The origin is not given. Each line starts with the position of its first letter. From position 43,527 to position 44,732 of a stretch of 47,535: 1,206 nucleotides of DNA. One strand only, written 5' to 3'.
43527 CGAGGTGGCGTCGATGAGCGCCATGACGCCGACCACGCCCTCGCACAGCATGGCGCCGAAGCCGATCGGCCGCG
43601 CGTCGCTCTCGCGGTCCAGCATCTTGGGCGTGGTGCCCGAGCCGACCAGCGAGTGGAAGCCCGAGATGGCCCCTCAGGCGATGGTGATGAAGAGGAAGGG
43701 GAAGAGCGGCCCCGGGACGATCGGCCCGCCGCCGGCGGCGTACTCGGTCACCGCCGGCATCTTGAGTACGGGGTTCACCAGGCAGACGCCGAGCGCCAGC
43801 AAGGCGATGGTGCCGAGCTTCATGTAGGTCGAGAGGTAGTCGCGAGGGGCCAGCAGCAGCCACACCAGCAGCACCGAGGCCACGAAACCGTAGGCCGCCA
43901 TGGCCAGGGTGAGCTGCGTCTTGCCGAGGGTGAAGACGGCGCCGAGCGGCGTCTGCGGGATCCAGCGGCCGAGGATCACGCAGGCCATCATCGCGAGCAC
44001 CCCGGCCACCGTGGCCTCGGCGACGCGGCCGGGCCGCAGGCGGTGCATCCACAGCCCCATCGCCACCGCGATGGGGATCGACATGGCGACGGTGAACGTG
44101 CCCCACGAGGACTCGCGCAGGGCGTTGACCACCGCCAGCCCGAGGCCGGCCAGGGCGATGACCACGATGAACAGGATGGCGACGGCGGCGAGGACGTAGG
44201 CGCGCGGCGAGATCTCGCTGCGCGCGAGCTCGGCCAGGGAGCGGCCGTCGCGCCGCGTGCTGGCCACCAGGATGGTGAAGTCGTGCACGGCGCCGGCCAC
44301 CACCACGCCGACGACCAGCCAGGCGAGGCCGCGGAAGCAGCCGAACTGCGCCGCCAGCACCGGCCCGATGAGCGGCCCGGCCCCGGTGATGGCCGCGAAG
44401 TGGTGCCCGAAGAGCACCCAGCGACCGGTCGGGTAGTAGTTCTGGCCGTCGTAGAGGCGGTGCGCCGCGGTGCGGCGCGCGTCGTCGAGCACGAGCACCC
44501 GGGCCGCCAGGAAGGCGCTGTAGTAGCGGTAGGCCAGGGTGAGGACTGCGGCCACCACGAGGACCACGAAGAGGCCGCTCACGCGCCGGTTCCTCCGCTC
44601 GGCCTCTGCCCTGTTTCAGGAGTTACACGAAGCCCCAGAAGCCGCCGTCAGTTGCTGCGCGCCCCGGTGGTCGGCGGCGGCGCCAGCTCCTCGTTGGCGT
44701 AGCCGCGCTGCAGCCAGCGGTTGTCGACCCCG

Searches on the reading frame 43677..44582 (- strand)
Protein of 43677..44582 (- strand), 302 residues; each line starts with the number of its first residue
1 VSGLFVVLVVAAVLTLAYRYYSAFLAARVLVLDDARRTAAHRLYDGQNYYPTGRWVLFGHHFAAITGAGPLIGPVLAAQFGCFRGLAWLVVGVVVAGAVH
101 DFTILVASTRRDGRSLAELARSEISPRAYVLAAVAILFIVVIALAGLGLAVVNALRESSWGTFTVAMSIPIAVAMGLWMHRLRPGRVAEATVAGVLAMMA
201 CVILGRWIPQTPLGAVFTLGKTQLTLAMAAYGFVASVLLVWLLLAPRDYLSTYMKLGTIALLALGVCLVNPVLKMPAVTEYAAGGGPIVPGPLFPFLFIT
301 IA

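Call 6: search_protein_families(library=pfam, proteins=[window:43677-44582:-])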
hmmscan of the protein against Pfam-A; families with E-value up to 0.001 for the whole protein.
window:43677-44582:- (302 aa): 1 family
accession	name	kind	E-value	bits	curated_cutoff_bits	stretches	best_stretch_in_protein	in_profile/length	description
PF02554.20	CstA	-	8.6e-113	378.4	27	1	3-302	2-303/560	Carbon starvation protein CstA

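Call 9: find_homologous_proteins(query=window:43677-44582:-, max_evalue=1e-30)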
Query window:43677-44582:- (302 aa): 6718 proteins with E <= 1e-30 among 8000 candidates; the best 120 are listed.
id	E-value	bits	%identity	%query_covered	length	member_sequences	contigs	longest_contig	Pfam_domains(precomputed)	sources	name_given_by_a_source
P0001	3.2e-186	636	100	100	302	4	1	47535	PF02554.21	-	-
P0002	1.8e-133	463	76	94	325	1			PF02554.21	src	-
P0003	4.8e-126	438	68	100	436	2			PF02554.21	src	-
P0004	8.3e-124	431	66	100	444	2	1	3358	PF02554.21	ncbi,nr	ncbi:MAG TPA: carbon starvation CstA family protein, partial [candidate division Zixibacteria bacter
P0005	7.6e-123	428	66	100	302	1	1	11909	PF02554.21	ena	-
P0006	1.7e-122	427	68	100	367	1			PF02554.21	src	-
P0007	1.9e-122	426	67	100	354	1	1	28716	PF02554.21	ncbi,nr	ncbi:MAG TPA: carbon starvation CstA family protein, partial [Bacteroidota bacterium]|nr:carbon star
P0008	2.6e-122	426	66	100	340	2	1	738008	PF02554.21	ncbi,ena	-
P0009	1.1e-121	424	66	100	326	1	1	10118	PF02554.21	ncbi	ncbi:MAG: carbon starvation protein A, partial [Ignavibacteria bacterium]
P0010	2.7e-121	423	67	100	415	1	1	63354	PF02554.21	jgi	jgi:carbon starvation protein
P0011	4.8e-121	422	64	100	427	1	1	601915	PF02554.21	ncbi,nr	ncbi:MAG: carbon starvation protein A, partial [Ignavibacteriae bacterium]|nr:carbon starvation prot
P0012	6.4e-121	421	68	100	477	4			PF02554.21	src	-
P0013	7.5e-121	421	68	100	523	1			PF02554.21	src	-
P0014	7.8e-121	421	67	100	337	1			PF02554.21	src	-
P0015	9.1e-121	421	66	100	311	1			PF02554.21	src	-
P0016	9.4e-121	421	67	96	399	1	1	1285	PF02554.21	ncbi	ncbi:MAG: carbon starvation CstA family protein, partial [bacterium]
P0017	1.1e-120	421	66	96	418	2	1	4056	PF02554.21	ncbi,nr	ncbi:MAG TPA: carbon starvation CstA family protein, partial [Bacteroidota bacterium]|nr:carbon star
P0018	1.6e-120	420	65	100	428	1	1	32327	PF02554.21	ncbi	ncbi:MAG: carbon starvation CstA family protein, partial [Bacteroidota bacterium]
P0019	1.7e-120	420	67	94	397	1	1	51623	PF02554.21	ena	-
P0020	2.4e-120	420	65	100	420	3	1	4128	PF02554.21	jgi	jgi:carbon starvation protein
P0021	7.8e-120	418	66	100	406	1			PF02554.21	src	-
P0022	1.3e-119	417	66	100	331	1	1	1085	PF02554.21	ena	-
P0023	1.5e-119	417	68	100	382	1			PF02554.21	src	-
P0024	1.9e-119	417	65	100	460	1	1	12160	PF02554.21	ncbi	ncbi:MAG: carbon starvation CstA family protein, partial [Terriglobia bacterium]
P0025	4.6e-119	415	66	100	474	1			PF02554.21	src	-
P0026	4.8e-119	415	66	100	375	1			PF02554.21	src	-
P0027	4.8e-119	415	67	100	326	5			PF02554.21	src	-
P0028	5.6e-119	415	66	100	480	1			PF02554.21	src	-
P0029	6.0e-119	415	67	100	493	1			PF02554.21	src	-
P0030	9.8e-119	414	63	100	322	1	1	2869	PF02554.21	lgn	-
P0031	1.1e-118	414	65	100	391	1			PF02554.21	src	-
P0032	1.2e-118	414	64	100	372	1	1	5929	PF02554.21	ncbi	ncbi:MAG: carbon starvation protein A, partial [Acidobacteria bacterium]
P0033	1.4e-118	414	63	100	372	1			PF02554.21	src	-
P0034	1.5e-118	414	65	100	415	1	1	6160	PF02554.21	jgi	jgi:carbon starvation protein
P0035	1.7e-118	413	65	100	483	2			PF02554.21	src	-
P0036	2.0e-118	413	64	100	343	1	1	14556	PF02554.21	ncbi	ncbi:MAG TPA: carbon starvation CstA family protein, partial [Vicinamibacterales bacterium]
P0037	2.4e-118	413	67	100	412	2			PF02554.21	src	-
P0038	2.7e-118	413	67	100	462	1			PF02554.21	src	-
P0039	3.1e-118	413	66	100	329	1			PF02554.21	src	-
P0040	4.0e-118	412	65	100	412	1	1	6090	PF02554.21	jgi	jgi:carbon starvation protein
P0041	4.1e-118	412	66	100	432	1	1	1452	PF02554.21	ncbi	ncbi:MAG: carbon starvation CstA family protein, partial [Acidobacteriota bacterium]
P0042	4.8e-118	412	66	100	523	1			PF02554.21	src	-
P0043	6.1e-118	412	62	100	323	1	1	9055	PF02554.21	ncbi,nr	ncbi:MAG: carbon starvation protein A, partial [Deltaproteobacteria bacterium]|nr:carbon starvation 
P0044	6.9e-118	411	66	100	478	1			PF02554.21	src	-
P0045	1.2e-117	411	64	100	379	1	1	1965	PF02554.21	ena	-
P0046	1.4e-117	410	64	100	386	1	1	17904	PF02554.21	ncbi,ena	-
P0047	1.6e-117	410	67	100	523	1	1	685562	PF02554.21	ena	-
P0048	2.0e-117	410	65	100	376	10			PF02554.21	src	-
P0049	2.3e-117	410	67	99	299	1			PF02554.21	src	-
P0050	2.8e-117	409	67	100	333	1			PF02554.21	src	-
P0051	3.3e-117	409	63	100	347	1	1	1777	PF02554.21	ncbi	ncbi:MAG: carbon starvation CstA family protein, partial [Bacteroidota bacterium]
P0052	4.6e-117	409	66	100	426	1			PF02554.21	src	-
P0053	4.8e-117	409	65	100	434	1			PF02554.21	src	-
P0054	4.9e-117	409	65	100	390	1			PF02554.21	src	-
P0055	5.1e-117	409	63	100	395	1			PF02554.21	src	-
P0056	5.7e-117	408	65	97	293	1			PF02554.21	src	-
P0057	7.1e-117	408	66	95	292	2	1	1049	PF02554.21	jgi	-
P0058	1.0e-116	408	65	100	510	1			PF02554.21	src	-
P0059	1.1e-116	408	65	98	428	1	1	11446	PF02554.21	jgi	jgi:carbon starvation protein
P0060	1.5e-116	407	66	100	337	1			PF02554.21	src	-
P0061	1.8e-116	407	64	100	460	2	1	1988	PF02554.21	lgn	-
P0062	1.9e-116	407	66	100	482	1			PF02554.21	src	-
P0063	2.3e-116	407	59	100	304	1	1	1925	PF02554.21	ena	-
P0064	2.5e-116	406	62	100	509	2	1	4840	PF02554.21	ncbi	ncbi:MAG TPA: carbon starvation protein A, partial [Bacteroidota bacterium]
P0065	3.0e-116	406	68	98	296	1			PF02554.21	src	-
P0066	3.6e-116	406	63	100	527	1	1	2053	PF02554.21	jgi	jgi:carbon starvation protein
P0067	3.7e-116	406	63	100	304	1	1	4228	PF02554.21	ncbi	ncbi:MAG: carbon starvation CstA family protein, partial [Bdellovibrionota bacterium]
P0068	3.9e-116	406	64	100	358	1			PF02554.21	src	-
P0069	4.3e-116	406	66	100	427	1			PF02554.21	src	-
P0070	5.7e-116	405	63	100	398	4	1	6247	PF02554.21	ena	-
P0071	5.8e-116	405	65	100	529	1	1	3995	PF02554.21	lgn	-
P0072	8.2e-116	405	63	100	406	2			PF02554.21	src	-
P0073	8.6e-116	405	65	100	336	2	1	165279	PF02554.21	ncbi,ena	-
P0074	1.1e-115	404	64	100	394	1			PF02554.21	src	-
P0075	1.3e-115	404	65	100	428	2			PF02554.21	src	-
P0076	1.3e-115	404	64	98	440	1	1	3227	PF02554.21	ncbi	-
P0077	1.6e-115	404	65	100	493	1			PF02554.21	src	-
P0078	2.0e-115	403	60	100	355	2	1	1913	PF02554.21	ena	-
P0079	2.7e-115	403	62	100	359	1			PF02554.21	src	-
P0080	2.8e-115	403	66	100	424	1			PF02554.21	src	-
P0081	3.6e-115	403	62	100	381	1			PF02554.21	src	-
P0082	3.6e-115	403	63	100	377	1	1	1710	PF02554.21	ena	-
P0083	3.8e-115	402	67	96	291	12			PF02554.21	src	-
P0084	4.4e-115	402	61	100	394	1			PF02554.21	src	-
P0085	4.4e-115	402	63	100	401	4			PF02554.21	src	-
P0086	4.6e-115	402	62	100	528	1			PF02554.21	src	-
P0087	4.8e-115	402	62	100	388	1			PF02554.21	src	-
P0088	4.9e-115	402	64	100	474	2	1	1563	PF02554.21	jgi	-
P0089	5.0e-115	402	62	100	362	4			PF02554.21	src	-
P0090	5.2e-115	402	65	97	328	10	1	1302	PF02554.21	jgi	-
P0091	5.7e-115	402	64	98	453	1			PF02554.21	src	-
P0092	6.0e-115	402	61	100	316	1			PF02554.21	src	-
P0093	7.3e-115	402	62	100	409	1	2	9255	PF02554.21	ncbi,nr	ncbi:MAG: carbon starvation protein A, partial [Proteobacteria bacterium]|nr:carbon starvation prote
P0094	8.6e-115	401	65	99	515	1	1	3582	PF02554.21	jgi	jgi:carbon starvation protein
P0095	8.7e-115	401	63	100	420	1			PF02554.21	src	-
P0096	9.0e-115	401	62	100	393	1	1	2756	PF02554.21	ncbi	-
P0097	9.4e-115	401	66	100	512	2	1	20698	PF02554.21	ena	-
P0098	1.0e-114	401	67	96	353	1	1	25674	PF02554.21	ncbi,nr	ncbi:MAG: carbon starvation protein A, partial [Elusimicrobia bacterium]|nr:carbon starvation protei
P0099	1.3e-114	401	62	100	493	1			PF02554.21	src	-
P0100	1.4e-114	401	62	100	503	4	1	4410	PF02554.21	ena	-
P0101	1.4e-114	401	63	100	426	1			PF02554.21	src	-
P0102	1.5e-114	401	62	100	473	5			PF02554.21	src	-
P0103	1.5e-114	401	63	98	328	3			PF02554.21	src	-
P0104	1.7e-114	400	62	100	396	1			PF02554.21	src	-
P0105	1.7e-114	400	63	98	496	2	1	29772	PF02554.21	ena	-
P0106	1.7e-114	400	62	100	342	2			PF02554.21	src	-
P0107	2.0e-114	400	62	100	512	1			PF02554.21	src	-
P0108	2.6e-114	400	60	100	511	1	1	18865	PF02554.21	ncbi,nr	ncbi:MAG TPA: carbon starvation protein A, partial [Thermodesulfobacteriota bacterium]|nr:carbon sta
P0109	2.6e-114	400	65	98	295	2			PF02554.21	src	-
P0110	2.7e-114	400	64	100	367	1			PF02554.21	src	-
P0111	3.1e-114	399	63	100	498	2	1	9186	PF02554.21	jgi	jgi:carbon starvation protein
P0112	3.2e-114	399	65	100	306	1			PF02554.21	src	-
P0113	3.5e-114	399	63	100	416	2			PF02554.21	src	-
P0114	3.5e-114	399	65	100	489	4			PF02554.21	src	-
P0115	3.7e-114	399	63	100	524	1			PF02554.21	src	-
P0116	3.8e-114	399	62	100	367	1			PF02554.21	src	-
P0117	3.8e-114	399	63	100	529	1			PF02554.21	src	-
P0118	4.1e-114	399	62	100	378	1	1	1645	PF02554.21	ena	-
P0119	4.2e-114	399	64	100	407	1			PF02554.21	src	-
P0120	4.4e-114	399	61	100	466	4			PF02554.21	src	-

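Call 13: find_encoding_contigs(protein=P0005, flank=6000)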
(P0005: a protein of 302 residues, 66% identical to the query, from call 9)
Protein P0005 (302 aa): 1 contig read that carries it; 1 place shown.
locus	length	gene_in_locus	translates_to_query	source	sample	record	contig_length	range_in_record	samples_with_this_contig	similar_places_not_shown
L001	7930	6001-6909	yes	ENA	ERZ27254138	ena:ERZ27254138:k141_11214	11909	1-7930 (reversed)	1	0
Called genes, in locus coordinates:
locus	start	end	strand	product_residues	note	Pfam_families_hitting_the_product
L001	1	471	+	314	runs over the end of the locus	PF01148:CTP_transf_1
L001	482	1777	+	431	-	PF00919:UPF0004, PF04055:Radical_SAM, PF01938:TRAM (weak), PF18693:TRAM_2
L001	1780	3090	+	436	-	PF20094:GWxTD_dom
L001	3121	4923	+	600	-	PF07244:POTRA, PF08478:POTRA_1 (faint), PF07244:POTRA, PF01103:Omp85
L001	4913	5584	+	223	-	PF01351:RNase_HII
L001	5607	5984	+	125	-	PF02021:UPF0102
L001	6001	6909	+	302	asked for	PF02554:CstA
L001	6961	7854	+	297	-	PF02554:CstA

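Call 24: find_encoding_contigs(protein=P0135, flank=10000, max_places=6)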
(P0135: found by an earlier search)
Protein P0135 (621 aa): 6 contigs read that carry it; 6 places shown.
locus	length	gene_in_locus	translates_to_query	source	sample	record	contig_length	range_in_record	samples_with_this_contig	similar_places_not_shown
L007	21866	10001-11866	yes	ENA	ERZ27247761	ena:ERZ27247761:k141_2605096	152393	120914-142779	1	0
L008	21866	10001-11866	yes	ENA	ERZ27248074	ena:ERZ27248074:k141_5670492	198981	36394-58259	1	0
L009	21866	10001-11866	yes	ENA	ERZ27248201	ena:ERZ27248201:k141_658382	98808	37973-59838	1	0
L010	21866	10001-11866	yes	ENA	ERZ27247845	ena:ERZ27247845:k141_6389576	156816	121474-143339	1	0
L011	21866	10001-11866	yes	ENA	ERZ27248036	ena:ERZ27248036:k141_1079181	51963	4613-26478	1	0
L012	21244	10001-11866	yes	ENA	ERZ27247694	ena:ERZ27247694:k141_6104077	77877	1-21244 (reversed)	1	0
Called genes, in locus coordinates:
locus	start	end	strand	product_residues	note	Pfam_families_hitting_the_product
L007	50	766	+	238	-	-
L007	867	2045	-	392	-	PF00557:Peptidase_M24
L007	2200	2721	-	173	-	PF09990:DUF2231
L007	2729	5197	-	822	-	PF24681:Kelch_KLHDC2_KLHL20_DRC7, PF24981:Beta-prop_ATRN-LZTR1, PF13415:Beta-prop_FBX42, PF13415:Beta-prop_FBX42, PF24681:Kelch_KLHDC2_KLHL20_DRC7, PF24981:Beta-prop_ATRN-LZTR1, PF13415:Beta-prop_FBX42, PF24681:Kelch_KLHDC2_KLHL20_DRC7, +9 more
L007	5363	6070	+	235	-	PF12146:Hydrolase_4, PF20408:Abhydrolase_11 (faint), PF00561:Abhydrolase_1 (weak)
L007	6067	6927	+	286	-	PF00795:CN_hydrolase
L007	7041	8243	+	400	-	PF00072:Response_reg, PF13487:HD_5, PF01966:HD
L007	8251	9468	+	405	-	PF00188:CAP, PF13860:FlgD_ig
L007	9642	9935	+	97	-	-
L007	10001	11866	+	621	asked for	PF02554:CstA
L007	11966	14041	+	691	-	PF09594:GT87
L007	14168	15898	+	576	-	PF00342:PGI (weak)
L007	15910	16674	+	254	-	PF01182:Glucosamine_iso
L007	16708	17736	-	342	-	PF02685:Glucokinase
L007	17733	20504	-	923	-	PF27167:HTH_GRAD, PF03449:GreA_GreB_N, PF01272:GreA_GreB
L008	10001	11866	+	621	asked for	PF02554:CstA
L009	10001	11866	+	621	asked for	PF02554:CstA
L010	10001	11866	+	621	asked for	PF02554:CstA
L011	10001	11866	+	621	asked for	PF02554:CstA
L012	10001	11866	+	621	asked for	PF02554:CstA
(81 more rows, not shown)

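Call 25: find_encoding_contigs(protein=P0123, flank=10000)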
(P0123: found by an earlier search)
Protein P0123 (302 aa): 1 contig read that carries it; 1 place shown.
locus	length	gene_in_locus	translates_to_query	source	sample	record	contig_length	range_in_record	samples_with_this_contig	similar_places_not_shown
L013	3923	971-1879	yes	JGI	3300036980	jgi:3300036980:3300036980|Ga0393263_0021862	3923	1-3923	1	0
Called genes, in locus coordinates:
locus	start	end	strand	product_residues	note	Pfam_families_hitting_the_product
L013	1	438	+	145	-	?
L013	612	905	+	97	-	-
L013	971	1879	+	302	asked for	PF02554:CstA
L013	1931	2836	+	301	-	PF02554:CstA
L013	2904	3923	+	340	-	?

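Call 26: find_encoding_contigs(protein=P0121, flank=10000)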
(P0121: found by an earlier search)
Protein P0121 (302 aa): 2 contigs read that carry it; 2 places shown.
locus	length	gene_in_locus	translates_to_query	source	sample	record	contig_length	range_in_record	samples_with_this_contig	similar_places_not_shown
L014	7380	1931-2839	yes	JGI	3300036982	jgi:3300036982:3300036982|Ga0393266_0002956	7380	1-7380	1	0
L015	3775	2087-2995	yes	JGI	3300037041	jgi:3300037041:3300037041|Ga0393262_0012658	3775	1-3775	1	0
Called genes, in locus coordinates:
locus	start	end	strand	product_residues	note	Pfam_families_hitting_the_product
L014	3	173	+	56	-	?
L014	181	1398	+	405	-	PF00188:CAP, PF13860:FlgD_ig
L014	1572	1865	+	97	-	-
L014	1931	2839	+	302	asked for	PF02554:CstA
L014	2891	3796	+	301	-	PF02554:CstA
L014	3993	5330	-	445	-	-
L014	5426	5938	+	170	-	-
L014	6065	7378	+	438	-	?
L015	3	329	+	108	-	?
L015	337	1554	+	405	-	PF00188:CAP, PF13860:FlgD_ig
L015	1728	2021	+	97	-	-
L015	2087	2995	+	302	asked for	PF02554:CstA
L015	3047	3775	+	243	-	?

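Call 27: find_encoding_contigs(protein=P0122, flank=10000)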
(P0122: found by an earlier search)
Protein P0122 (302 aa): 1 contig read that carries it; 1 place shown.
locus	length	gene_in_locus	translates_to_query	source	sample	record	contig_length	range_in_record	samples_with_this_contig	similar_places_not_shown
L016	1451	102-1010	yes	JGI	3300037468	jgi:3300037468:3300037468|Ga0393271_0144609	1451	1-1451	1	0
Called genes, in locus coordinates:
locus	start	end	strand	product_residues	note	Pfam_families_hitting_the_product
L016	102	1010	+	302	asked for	PF02554:CstA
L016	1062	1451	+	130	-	?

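Call 53: find_encoding_contigs(protein=P0209, flank=3000, max_places=3)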
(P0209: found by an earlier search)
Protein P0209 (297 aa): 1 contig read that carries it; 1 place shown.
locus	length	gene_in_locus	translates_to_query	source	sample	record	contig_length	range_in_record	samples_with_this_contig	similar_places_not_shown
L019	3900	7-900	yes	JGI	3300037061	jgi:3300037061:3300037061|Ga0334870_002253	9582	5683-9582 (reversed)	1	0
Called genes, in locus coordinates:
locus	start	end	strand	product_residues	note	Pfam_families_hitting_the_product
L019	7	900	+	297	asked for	PF02554:CstA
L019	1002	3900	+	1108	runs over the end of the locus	PF25596:CPSase_L_D1, PF01071:GARS_A (faint), PF02786:CPSase_L_D2, PF02787:CPSase_L_D3, PF25596:CPSase_L_D1, PF02786:CPSase_L_D2, PF15632:ATPgrasp_Ter (weak), PF02142:MGS, +3 more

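Call 54: find_encoding_contigs(protein=P0198, flank=3000, max_places=3)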
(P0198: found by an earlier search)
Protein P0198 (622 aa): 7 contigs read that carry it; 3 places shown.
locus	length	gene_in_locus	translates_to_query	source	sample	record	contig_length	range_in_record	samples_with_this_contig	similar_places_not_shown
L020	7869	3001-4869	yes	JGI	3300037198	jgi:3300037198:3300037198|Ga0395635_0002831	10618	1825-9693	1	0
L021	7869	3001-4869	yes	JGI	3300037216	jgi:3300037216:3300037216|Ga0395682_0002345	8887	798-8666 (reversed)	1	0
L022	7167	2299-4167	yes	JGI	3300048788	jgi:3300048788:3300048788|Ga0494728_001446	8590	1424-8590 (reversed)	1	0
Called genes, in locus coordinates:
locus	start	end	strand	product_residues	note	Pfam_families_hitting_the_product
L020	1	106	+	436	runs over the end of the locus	PF20094:GWxTD_dom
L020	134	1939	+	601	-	PF07244:POTRA, PF08478:POTRA_1 (faint), PF07244:POTRA, PF01103:Omp85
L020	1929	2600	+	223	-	PF01351:RNase_HII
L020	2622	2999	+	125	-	PF02021:UPF0102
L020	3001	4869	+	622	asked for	PF02554:CstA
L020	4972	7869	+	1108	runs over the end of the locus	PF25596:CPSase_L_D1, PF01071:GARS_A (faint), PF02786:CPSase_L_D2, PF02787:CPSase_L_D3, PF25596:CPSase_L_D1, PF02786:CPSase_L_D2, PF15632:ATPgrasp_Ter (weak), PF02142:MGS, +2 more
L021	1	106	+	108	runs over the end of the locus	?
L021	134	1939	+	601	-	PF07244:POTRA, PF08478:POTRA_1 (faint), PF07244:POTRA, PF01103:Omp85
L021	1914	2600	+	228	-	PF01351:RNase_HII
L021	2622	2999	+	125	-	PF02021:UPF0102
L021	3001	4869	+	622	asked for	PF02554:CstA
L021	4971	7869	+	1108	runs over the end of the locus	PF25596:CPSase_L_D1, PF01071:GARS_A (faint), PF02786:CPSase_L_D2, PF02787:CPSase_L_D3, PF25596:CPSase_L_D1, PF02786:CPSase_L_D2, PF15632:ATPgrasp_Ter (weak), PF02142:MGS, +2 more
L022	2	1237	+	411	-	?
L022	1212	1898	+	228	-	PF01351:RNase_HII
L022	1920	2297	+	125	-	PF02021:UPF0102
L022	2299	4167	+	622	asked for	PF02554:CstA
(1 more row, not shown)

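Call 60: search_solved_structures(query=P0126, max_evalue=0.001, show_alignments=1)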
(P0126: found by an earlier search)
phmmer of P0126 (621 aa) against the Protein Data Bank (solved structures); distinct sequences matched with E-value up to 0.001: 0.

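Call 62: find_encoding_contigs(protein=P0130, flank=3000, max_places=2)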
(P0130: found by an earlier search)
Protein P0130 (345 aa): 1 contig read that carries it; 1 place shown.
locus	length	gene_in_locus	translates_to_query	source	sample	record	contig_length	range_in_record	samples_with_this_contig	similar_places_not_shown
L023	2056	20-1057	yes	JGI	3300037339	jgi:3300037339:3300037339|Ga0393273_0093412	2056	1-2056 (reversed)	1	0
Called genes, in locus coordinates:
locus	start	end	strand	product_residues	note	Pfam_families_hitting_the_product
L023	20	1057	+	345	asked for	PF02554:CstA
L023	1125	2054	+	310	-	?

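Call 63: find_encoding_contigs(protein=P0127, flank=3000, max_places=2)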
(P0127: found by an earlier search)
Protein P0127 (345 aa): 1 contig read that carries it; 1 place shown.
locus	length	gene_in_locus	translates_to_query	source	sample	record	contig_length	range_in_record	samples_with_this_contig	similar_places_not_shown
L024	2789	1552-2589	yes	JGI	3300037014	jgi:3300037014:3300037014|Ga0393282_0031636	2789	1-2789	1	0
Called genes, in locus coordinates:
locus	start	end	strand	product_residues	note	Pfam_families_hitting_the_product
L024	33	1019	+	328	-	PF00188:CAP, PF13860:FlgD_ig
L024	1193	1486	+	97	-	-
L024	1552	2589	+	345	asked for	PF02554:CstA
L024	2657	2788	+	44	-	?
